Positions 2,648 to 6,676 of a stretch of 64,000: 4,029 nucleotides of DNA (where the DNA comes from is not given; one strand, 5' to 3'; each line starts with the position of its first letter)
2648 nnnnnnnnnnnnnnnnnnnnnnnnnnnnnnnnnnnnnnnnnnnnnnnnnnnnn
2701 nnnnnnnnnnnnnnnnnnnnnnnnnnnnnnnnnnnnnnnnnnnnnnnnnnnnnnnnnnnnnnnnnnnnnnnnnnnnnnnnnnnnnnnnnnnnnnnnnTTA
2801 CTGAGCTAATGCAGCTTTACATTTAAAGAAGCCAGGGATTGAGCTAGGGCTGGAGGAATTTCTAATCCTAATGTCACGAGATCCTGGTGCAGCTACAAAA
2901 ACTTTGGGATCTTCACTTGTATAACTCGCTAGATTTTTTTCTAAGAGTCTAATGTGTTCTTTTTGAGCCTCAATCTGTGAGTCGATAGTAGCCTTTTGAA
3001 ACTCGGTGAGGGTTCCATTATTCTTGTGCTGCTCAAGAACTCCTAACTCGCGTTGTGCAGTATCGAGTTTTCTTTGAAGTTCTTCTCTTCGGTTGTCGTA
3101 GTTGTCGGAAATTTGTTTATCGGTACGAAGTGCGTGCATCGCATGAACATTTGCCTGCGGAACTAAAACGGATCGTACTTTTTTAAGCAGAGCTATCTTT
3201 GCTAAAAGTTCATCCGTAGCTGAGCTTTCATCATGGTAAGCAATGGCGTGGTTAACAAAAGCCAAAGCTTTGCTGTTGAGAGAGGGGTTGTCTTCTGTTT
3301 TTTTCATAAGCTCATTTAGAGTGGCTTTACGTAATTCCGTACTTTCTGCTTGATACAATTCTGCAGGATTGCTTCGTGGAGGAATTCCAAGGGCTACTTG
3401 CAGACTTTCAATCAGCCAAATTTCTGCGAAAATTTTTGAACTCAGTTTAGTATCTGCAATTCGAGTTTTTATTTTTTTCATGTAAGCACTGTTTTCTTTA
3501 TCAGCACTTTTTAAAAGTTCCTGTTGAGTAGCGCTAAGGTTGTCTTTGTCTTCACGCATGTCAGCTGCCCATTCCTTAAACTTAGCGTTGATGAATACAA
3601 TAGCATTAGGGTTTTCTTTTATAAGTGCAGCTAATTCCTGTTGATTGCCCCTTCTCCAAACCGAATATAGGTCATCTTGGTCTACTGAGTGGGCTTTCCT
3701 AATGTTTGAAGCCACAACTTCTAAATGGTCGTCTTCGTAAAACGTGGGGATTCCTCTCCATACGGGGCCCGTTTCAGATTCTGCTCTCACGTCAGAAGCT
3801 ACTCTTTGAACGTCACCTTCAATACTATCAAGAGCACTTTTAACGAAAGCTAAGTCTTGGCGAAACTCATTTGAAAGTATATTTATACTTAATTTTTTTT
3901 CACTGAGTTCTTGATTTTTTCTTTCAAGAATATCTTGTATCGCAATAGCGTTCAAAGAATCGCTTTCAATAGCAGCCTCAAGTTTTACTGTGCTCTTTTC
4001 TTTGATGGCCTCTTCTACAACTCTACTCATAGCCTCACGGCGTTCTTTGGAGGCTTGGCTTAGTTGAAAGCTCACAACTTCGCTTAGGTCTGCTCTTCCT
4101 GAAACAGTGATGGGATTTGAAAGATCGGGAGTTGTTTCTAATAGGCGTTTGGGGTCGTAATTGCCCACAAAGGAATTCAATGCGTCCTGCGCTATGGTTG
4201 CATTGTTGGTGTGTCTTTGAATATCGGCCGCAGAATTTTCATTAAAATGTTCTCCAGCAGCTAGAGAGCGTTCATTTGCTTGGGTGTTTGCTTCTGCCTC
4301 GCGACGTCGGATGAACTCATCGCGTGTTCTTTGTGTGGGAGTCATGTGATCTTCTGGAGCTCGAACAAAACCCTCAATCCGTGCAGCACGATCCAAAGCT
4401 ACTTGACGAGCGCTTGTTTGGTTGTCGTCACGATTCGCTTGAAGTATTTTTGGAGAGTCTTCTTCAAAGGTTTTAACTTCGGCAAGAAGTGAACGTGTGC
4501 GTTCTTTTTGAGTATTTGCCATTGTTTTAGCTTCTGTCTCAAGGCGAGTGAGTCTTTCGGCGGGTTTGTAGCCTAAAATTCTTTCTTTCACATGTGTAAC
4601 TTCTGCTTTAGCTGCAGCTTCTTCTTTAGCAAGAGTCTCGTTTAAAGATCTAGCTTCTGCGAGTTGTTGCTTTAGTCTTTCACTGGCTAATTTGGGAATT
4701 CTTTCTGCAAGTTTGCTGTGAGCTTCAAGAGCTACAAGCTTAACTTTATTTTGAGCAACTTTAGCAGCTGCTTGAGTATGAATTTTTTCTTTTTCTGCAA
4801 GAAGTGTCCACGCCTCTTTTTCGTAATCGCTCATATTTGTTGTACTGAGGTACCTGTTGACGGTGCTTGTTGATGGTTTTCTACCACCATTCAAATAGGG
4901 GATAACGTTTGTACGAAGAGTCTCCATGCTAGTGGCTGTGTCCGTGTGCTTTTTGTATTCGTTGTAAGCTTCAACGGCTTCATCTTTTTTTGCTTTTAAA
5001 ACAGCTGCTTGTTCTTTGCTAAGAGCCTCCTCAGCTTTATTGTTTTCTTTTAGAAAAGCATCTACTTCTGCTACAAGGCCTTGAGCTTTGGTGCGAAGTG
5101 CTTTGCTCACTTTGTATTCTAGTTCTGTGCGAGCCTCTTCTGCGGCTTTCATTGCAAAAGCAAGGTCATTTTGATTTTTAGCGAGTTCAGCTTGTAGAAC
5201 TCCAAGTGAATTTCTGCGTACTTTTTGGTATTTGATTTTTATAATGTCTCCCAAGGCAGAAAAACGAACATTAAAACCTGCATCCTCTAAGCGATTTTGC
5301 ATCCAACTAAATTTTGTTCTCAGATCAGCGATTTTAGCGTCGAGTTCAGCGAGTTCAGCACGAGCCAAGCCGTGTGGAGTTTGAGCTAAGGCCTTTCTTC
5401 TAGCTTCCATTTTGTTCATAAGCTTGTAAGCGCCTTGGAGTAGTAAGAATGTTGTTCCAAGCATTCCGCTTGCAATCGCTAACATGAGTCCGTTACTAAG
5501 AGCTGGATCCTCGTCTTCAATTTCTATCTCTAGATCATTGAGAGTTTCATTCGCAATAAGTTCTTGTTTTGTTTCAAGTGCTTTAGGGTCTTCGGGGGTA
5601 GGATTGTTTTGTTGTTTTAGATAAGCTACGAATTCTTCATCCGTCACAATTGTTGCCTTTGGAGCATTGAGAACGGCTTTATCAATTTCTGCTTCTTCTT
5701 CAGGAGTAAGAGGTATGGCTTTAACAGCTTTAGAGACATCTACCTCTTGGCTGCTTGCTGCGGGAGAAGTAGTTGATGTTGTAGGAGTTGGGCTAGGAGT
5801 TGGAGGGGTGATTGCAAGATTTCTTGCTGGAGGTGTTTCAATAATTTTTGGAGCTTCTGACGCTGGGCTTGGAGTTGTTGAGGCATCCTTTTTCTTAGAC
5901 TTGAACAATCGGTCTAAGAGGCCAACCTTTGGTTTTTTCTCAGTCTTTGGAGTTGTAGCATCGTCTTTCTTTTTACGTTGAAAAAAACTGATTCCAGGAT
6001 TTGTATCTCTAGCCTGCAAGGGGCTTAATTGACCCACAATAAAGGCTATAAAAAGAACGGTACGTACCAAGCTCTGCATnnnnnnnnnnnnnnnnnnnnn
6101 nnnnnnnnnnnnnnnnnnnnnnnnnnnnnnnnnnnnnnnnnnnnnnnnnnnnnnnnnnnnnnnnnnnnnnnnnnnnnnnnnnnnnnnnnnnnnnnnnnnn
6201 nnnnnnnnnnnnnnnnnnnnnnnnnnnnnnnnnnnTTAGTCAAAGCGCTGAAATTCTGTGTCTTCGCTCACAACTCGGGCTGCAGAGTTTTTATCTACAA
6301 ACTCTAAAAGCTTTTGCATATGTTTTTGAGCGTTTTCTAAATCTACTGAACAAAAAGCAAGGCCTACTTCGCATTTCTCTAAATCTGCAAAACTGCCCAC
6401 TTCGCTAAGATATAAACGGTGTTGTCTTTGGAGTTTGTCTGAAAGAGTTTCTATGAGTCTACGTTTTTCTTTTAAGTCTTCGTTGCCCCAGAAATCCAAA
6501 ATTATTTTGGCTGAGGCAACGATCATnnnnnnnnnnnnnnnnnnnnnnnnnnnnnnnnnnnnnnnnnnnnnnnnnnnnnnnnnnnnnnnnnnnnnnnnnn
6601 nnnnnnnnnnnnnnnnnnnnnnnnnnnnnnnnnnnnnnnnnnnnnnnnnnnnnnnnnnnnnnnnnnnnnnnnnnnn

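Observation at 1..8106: Methylcitrate-cycle genes (prpD, prpB, prpC) are interrupted by a DUF503 gene, a 1093-aa coiled-coil membrane protein and two secreted ORFs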

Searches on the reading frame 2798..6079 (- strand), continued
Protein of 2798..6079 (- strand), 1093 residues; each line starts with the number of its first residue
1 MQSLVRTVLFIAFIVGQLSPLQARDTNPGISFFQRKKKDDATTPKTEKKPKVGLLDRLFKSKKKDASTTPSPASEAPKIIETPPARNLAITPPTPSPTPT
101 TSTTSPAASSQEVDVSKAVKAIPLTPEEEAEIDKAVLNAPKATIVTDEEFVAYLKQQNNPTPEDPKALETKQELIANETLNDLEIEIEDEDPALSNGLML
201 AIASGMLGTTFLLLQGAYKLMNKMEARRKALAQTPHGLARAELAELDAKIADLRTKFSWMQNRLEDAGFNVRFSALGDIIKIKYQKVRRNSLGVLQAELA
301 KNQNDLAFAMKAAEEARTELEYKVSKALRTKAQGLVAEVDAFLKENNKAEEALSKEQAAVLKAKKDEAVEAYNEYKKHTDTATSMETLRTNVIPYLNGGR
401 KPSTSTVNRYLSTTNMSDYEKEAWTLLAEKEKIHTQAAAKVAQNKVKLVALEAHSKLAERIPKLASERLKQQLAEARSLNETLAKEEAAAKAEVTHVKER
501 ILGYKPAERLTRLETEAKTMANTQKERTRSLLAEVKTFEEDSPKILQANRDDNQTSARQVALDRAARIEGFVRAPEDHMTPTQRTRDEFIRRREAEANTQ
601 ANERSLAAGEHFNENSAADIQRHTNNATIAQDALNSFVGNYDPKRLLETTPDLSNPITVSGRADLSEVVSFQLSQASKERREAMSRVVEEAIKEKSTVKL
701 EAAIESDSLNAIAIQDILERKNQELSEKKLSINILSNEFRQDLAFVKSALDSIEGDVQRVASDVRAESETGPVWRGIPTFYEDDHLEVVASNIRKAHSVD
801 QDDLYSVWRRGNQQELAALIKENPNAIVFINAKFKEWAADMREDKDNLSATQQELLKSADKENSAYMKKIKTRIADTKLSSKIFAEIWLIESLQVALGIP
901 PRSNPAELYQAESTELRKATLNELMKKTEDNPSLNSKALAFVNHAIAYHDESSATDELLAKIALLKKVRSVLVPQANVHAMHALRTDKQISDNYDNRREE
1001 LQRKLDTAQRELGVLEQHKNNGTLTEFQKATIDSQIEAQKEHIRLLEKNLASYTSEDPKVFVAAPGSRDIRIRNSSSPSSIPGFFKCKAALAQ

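Call 71: find_encoding_contigs(protein=P0007, flank=10000, max_places=4)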
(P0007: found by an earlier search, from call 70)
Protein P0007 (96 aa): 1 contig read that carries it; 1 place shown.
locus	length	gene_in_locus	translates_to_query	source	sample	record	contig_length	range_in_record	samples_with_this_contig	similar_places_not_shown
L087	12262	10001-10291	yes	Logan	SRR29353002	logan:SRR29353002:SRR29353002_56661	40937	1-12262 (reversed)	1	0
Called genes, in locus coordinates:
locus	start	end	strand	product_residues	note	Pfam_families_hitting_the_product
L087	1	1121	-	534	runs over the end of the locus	PF13738:Pyr_redox_3 (faint)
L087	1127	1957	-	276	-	PF01129:ART (faint), PF03496:ADPrib_exo_Tox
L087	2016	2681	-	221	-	PF08241:Methyltransf_11, PF13649:Methyltransf_25 (faint)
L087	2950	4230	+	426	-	PF13519:VWA_2 (faint), PF00092:VWA, PF25106:VWA_4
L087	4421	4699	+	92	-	-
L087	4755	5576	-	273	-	PF02470:MlaD, PF28544:Helical_needle (weak)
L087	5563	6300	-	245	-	PF00005:ABC_tran, PF13304:AAA_21 (faint)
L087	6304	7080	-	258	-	PF02405:MlaE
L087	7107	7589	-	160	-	-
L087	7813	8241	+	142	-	PF04828:GFA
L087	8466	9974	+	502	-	PF03972:MmgE_PrpD_N, PF19305:MmgE_PrpD_C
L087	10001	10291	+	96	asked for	PF04456:DUF503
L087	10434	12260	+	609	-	?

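Call 76: search_protein_families(library=ncbifam, proteins=[L001:15479-16606:+, P0003, L087:7813-8241:+], max_evalue=0.001)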
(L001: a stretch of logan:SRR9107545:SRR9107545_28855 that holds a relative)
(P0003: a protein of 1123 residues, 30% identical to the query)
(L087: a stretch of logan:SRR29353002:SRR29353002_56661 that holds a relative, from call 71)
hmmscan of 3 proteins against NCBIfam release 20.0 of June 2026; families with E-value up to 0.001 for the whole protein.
L001:15479-16606:+ (375 aa): 21 families
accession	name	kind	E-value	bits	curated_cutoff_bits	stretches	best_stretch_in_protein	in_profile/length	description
NF010636.0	PRK14033.1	equivalog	2.1e-183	609.4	479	1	3-371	6-374/376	bifunctional 2-methylcitrate synthase/citrate synthase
TIGR01800.1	cit_synth_II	subfamily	6.9e-154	512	421.3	1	8-375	1-368/368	2-methylcitrate synthase/citrate synthase II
NF010637.0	PRK14034.1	equivalog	7.7e-122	406.8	594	1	6-375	3-371/372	citrate synthase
NF009006.1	PRK12351.1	equivalog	1.1e-118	395.9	550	1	8-375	8-376/376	bifunctional 2-methylcitrate synthase/citrate synthase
NF010638.0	PRK14035.1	equivalog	2.4e-118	395.2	572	1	6-375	4-372/372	citrate synthase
NF041301.1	Cit_synth_Halo_CitZ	equivalog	8.4e-118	393.7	550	1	2-375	2-379/379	citrate synthase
NF009004.0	PRK12349.1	equivalog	1.3e-110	369.8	508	1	6-367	7-369/372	citrate synthase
NF010639.0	PRK14036.1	equivalog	1.7e-108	362.7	502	1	4-375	4-378/379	citrate synthase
NF041157.1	Cit_synThplmales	equivalog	6.6e-105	351.3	590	1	6-375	4-376/377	citrate synthase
NF010640.0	PRK14037.1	subfamily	6.1e-91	305.1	504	1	5-375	3-377/377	citrate synthase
NF004126.0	PRK05614.1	equivalog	5.4e-82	275.5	505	1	19-373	58-428/430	citrate synthase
NF009005.0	PRK12350.1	subfamily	2.7e-71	240.7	332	1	6-370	4-356/366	citrate synthase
TIGR01798.1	cit_synth_I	equivalog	4.4e-70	236.5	485.15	1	21-368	47-411/412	citrate synthase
NF010635.0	PRK14032.1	subfamily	3.6e-66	223.6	426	1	21-366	60-440/448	citrate synthase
NF007128.0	PRK09569.1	subfamily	2.9e-41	141.5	344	1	8-368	40-430/437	citrate (Si)-synthase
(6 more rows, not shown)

P0003 (1123 aa): 0 families

L087:7813-8241:+ (142 aa): 2 families
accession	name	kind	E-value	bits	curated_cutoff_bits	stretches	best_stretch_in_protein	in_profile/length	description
TIGR02820.1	formald_GSH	equivalog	3.5e-05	23.7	234.55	1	11-96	26-114/182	S-(hydroxymethyl)glutathione synthase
NF003829.0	PRK05417.1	subfamily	5.7e-05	22.9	249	1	11-94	30-116/191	glutathione-dependent formaldehyde-activating enzyme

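Call 77: search_protein_families(library=padloc, proteins=[window:2798-6079:-, P0003], max_evalue=0.01)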
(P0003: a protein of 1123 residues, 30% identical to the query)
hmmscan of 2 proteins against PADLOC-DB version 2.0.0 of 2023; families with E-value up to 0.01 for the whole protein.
window:2798-6079:- (1093 aa): 0 families

P0003 (1123 aa): 0 families

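Call 88: find_related_loci(query=A1, collection=metagenome_contigs, flank=8000)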
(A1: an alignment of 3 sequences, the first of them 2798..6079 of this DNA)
Query A1 (1093 aa) in metagenome_contigs; peptide patterns used: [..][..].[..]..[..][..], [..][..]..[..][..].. (x = any residue, [..] = any of these).
600 stretches matched a pattern, but none encodes a relative of the query by tblastn (E <= 1e-3).

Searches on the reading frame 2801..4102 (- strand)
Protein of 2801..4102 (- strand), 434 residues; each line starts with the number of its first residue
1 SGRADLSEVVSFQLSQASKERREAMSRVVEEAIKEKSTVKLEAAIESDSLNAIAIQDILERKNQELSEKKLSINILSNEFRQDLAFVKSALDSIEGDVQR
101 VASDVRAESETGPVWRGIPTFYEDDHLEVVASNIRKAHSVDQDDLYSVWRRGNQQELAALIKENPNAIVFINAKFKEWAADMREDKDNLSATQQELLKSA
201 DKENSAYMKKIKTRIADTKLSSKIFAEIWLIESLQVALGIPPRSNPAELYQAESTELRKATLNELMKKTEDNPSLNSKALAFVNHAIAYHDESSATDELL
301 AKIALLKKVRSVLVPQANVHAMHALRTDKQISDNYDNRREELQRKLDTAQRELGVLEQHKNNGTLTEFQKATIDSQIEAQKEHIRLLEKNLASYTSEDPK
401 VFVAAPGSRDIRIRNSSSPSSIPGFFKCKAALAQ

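Call 66: predict_structure(alignment_id=A3)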
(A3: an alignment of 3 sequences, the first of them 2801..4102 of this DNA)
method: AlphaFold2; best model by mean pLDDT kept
length: 434 residues; sequences in the alignment: 3
mean_pLDDT: 69.8   pTM: 0.37
mean pLDDT of the five models: 69.8, 69.3, 66.6, 66.3, 66.2
residues with pLDDT >= 90: 85; 70-90: 156; 50-70: 101; < 50: 92
segments of 3 or more residues with pLDDT < 50: 1-4, 112-139, 210-218, 396-434
pLDDT, mean of each block of 10 residues (from residue 1): 51 76 90 91 90 93 84 64 90 91 75 37 44 45 66 69 59 60 57 52 48 46 73 79 59 65 89 87 78 65 85 87 75 78 92 92 86 92 91 59 33 33 38 38
secondary structure, 60 per line:
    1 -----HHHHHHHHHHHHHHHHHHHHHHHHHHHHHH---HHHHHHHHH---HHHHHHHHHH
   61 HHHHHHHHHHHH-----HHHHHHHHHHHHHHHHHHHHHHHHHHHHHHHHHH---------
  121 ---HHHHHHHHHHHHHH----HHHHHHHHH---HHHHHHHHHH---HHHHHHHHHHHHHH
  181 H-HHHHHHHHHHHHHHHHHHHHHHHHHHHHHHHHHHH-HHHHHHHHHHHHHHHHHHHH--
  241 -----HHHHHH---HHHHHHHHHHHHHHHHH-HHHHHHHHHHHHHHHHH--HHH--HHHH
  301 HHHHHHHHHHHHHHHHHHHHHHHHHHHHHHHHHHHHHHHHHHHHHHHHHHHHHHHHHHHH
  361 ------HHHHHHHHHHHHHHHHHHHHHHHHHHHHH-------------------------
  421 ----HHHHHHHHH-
elements in order: H6-35 H39-47 H51-72 H78-111 H124-137 H142-150 H154-163 H167-181 H183-217 H219-238 H246-251 H255-271 H273-289 H297-360 H367-395 H425-433

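Call 69: fold_search(model_id=the predicted structure, library=pdb)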
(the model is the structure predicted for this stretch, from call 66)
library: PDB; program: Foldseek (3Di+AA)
matches with E <= 10: 101; with E <= 0.001: 0
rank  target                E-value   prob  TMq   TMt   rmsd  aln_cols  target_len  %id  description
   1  3edv_A                4.7e-01  0.16  0.12  0.16  39.3       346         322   14  Crystal Structure of Repeats 14-16 of Beta2-Spectrin (released 2009-01-20)
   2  6zbd_A                4.9e-01  0.13  0.14  0.11  36.5       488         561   12  Merozoite surface protein 1 (MSP-1) from Plasmodium falciparum, alternative conformation 2 (released 2021-05-19)
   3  6zbc_A                6.1e-01  0.13  0.14  0.11  42.3       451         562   14  Merozoite surface protein 1 (MSP-1) from Plasmodium falciparum, main conformation (released 2021-05-19)
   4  6xns_A                6.4e-01  0.38  0.17  0.23  33.1       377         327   14  C3_crown-05 (released 2020-12-23)
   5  1yc9                  6.7e-01  0.20  0.16  0.17  39.9       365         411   12  The crystal structure of the outer membrane protein VceC from the bacterial pathogen Vibrio cholerae at 1.8 resolution (released 2005-03-01)
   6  1st6                  7.3e-01  0.10  0.13  0.07  36.5       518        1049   12  Crystal structure of a cytoskeletal protein (released 2004-08-03)
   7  3edv_B                8.3e-01  0.11  0.12  0.15  39.3       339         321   14  Crystal Structure of Repeats 14-16 of Beta2-Spectrin (released 2009-01-20)
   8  6xns_D                8.7e-01  0.33  0.17  0.23  33.3       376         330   13  C3_crown-05 (released 2020-12-23)
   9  9g6k_Lg               1.1e+00  0.23  0.15  0.24  14.1       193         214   13  LSU structure derived from the LSU sample of the mitoribosome from T. gondii. (released 2024-12-11)
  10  9dtr_T                1.1e+00  0.08  0.12  0.08  42.3       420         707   13  Structure of the yeast post-catalytic P complex spliceosome at 2.3 Angstrom resolution (released 2024-12-25)
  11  9i05_Au               1.2e+00  0.80  0.19  0.34  10.9       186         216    9  Cryo-EM structure of the large subunit of the mitochondrial ribosome from Toxoplasma gondii (released 2025-06-11)
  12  4dnk_B                1.3e+00  0.07  0.10  0.15  30.1       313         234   12  Crystal structure of a tyrosine 3-monooxygenase/tryptophan 5-monooxygenase activation protein, beta polypeptide (YWHAB (released 2012-02-22)
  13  9d01                  1.7e+00  0.08  0.13  0.14  39.8       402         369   15  Crystal Structure of a-iTHR-201 (released 2025-12-10)
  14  7wb4_I                1.9e+00  0.07  0.13  0.09  39.4       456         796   12  Cryo-EM structure of the NR subunit from X. laevis NPC (released 2022-03-02)
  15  9mg8_A                1.9e+00  0.05  0.10  0.12  38.8       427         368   16  Crystal Structure of b-iTHR-110 (released 2025-12-17)
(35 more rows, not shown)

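Call 90: find_related_loci(query=A8, collection=metagenome_contigs, flank=8000)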
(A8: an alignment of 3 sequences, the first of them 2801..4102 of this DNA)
Query A8 (434 aa) in metagenome_contigs; peptide patterns used: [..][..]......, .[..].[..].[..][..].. (x = any residue, [..] = any of these).
253 stretches matched a pattern, but none encodes a relative of the query by tblastn (E <= 1e-3).
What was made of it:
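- Tried and rejected: Two metagenome-contig scans, using the full-length alignment and the C-terminal alignment: nothing (calls 88, 90).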

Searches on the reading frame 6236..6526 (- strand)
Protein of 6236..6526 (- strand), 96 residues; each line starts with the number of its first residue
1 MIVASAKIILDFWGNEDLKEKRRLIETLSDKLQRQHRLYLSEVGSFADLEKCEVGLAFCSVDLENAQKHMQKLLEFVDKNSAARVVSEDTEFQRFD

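Call 5: search_protein_families(library=pfam, proteins=[window:6236-6526:-], max_evalue=0.01)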
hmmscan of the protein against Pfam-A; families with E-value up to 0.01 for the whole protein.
window:6236-6526:- (96 aa): 1 family
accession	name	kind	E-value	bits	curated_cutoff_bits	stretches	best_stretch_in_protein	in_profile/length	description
PF04456.17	DUF503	-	8.9e-13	48.3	22.4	1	3-87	1-85/88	Protein of unknown function (DUF503)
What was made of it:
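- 6236..6526 (-): DUF503 (YlxP-like) gene. It starts 17 nt after prpD and has an AGGA Shine-Dalgarno sequence 6 nt before its ATG, so it is probably co-transcribed with prpD. PF04456 48.3 bits (call 5).
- Checked: DUF503 (6236-6526, minus strand) scores 48.3 bits on PF04456, above the cut-off of 22.4 (call 5).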

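Call 6: search_protein_families(library=ncbifam, proteins=[window:6236-6526:-], max_evalue=0.01)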
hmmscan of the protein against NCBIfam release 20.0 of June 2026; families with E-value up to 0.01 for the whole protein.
window:6236-6526:- (96 aa): 0 families

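Call 46: search_protein_families(library=phrogs, proteins=[window:6236-6526:-], max_evalue=0.1)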
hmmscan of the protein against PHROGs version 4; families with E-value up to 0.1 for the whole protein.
window:6236-6526:- (96 aa): 0 families

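Call 70: list_cluster_members(proteins=[P0001, P0003, window:6236-6526:-, window:743-1216:-, P0004])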
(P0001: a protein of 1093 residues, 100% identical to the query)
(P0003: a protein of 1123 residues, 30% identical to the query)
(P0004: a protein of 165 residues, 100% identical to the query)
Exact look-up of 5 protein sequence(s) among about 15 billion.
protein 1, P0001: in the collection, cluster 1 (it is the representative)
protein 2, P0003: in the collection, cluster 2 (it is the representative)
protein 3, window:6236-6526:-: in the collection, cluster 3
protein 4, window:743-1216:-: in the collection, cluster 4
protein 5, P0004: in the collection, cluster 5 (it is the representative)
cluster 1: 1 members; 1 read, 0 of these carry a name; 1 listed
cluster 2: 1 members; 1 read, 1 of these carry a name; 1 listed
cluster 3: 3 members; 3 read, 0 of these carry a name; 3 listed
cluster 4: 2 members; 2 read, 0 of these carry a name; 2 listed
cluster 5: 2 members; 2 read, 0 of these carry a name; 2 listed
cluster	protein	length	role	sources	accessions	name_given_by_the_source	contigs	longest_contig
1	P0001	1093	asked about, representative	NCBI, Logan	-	-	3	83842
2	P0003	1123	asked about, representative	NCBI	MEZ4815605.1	MAG: hypothetical protein R3A80_10435 [Bdellovibrionota bacterium]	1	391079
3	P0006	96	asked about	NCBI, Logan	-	-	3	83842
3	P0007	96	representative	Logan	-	-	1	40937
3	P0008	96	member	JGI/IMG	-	-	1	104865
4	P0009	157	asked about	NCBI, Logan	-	-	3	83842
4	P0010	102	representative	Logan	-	-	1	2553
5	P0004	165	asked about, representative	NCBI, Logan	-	-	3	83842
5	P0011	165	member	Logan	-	-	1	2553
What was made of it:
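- NCBI labels P0003 as from a Bdellovibrionota bacterium (call 70).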

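Call 75: search_solved_structures(query=window:6236-6526:-, max_evalue=1)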
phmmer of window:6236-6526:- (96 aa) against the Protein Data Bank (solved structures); distinct sequences matched with E-value up to 1: 5.
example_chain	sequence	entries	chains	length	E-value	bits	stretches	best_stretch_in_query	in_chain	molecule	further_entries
7v1n_A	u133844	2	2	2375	0.087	16.7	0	18-68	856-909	Toxin B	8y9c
9cr6_A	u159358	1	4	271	0.83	13.6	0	17-81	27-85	Histidine racemase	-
7dl2_A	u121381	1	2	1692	0.85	13.5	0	7-57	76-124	Isoform 7 of Tuberin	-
1wy6_A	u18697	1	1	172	0.89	13.5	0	6-77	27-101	hypothetical protein ST1625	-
9ce3_A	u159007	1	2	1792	0.97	13.3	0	7-57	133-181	Isoform 4 of Tuberin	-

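Call 76: search_protein_families(library=ncbifam, proteins=[L087:7813-8241:+], max_evalue=0.001)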
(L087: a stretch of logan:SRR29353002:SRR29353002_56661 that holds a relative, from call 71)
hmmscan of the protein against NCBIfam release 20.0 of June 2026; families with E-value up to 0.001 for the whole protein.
L087:7813-8241:+ (142 aa): 2 families
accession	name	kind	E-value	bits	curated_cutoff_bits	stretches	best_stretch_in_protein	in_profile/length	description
TIGR02820.1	formald_GSH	equivalog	3.5e-05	23.7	234.55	1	11-96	26-114/182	S-(hydroxymethyl)glutathione synthase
NF003829.0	PRK05417.1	subfamily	5.7e-05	22.9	249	1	11-94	30-116/191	glutathione-dependent formaldehyde-activating enzyme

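Call 77: search_protein_families(library=padloc, proteins=[window:6236-6526:-], max_evalue=0.01)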
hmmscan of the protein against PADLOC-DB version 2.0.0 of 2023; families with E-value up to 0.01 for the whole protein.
window:6236-6526:- (96 aa): 0 families
